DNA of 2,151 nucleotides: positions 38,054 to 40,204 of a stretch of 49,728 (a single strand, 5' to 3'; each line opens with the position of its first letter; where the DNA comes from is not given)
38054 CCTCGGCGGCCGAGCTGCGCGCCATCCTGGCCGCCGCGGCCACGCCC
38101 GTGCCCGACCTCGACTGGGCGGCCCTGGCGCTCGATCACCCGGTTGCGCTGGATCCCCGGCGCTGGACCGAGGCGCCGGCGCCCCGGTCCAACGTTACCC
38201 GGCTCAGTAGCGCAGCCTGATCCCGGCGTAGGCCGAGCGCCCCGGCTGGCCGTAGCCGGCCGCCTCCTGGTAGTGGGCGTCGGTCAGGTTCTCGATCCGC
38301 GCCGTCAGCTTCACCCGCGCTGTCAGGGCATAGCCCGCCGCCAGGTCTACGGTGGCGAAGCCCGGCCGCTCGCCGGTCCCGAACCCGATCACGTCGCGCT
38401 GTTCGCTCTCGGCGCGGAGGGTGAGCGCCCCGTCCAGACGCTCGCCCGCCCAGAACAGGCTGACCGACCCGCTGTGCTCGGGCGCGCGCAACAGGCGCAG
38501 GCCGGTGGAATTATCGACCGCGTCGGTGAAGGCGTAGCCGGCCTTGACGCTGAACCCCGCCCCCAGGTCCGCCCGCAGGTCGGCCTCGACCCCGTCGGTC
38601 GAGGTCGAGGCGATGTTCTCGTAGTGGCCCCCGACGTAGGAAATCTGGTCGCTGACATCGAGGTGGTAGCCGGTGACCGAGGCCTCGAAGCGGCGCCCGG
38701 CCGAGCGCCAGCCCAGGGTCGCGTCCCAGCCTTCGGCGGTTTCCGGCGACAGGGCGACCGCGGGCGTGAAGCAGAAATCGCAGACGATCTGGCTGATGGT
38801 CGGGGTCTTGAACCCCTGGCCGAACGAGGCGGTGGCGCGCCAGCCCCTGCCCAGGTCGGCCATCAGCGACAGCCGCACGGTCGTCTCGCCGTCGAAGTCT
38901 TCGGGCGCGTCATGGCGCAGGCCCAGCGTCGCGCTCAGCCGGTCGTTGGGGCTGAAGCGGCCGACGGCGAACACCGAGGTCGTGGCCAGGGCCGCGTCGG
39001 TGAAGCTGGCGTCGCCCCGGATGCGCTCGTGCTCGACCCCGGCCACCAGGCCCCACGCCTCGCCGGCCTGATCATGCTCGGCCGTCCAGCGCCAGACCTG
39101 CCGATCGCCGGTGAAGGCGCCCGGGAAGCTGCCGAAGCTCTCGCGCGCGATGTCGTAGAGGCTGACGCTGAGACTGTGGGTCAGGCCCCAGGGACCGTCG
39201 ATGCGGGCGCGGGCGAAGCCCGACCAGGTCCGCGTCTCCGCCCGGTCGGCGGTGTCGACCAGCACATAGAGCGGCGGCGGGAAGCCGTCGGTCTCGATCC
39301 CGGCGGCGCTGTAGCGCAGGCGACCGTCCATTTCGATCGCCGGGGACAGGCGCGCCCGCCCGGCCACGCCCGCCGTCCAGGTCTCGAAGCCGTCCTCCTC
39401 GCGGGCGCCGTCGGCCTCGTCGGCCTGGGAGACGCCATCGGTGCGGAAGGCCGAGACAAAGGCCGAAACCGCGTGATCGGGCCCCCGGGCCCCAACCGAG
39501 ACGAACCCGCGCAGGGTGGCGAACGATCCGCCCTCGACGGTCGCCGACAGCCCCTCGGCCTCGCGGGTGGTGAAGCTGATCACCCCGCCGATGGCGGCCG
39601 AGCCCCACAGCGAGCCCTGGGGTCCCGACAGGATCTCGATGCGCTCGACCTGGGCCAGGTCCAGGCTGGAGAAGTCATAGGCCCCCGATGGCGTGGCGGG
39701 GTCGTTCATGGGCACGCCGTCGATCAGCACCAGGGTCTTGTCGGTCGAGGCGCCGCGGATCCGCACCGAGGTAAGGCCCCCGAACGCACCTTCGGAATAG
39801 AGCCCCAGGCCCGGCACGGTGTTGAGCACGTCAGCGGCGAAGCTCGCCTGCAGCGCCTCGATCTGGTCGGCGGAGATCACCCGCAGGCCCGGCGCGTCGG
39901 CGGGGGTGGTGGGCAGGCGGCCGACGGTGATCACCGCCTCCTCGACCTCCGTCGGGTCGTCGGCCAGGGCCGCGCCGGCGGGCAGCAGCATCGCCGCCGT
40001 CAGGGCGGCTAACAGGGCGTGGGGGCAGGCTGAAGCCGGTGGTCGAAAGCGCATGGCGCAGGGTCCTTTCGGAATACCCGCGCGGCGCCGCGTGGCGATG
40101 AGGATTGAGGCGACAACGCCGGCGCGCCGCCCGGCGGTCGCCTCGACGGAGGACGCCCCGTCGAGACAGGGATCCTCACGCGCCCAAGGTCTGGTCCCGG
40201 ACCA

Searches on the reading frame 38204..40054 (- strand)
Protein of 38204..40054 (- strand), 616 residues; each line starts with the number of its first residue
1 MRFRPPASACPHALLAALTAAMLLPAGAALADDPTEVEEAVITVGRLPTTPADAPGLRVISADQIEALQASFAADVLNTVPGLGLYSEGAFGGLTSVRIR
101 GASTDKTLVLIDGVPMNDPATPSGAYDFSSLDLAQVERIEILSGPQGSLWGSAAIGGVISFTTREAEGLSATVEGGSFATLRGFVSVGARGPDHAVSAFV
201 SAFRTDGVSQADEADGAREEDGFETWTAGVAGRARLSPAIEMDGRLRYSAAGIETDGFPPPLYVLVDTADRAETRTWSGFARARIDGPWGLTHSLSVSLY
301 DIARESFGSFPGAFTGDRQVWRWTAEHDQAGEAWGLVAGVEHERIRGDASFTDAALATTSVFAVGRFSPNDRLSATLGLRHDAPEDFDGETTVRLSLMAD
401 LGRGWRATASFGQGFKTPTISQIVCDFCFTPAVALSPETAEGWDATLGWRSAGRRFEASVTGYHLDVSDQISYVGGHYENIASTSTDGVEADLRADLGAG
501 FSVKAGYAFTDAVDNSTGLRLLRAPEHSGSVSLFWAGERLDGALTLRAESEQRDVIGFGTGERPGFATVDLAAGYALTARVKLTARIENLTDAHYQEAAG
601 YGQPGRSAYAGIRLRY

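Call 33: search_protein_families(library=pfam, proteins=[window:38204-40054:-], max_evalue=0.00001)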
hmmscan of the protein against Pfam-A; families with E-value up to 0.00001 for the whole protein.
window:38204-40054:- (616 aa): 2 families
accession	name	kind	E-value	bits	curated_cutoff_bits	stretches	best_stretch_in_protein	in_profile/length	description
PF00593.30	TonB_dep_Rec_b-barrel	-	4.2e-37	129.5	27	1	219-590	54-436/436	TonB dependent receptor-like, beta-barrel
PF07715.20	Plug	-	7.8e-25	87.9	23.9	1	58-158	10-107/107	TonB-dependent Receptor Plug Domain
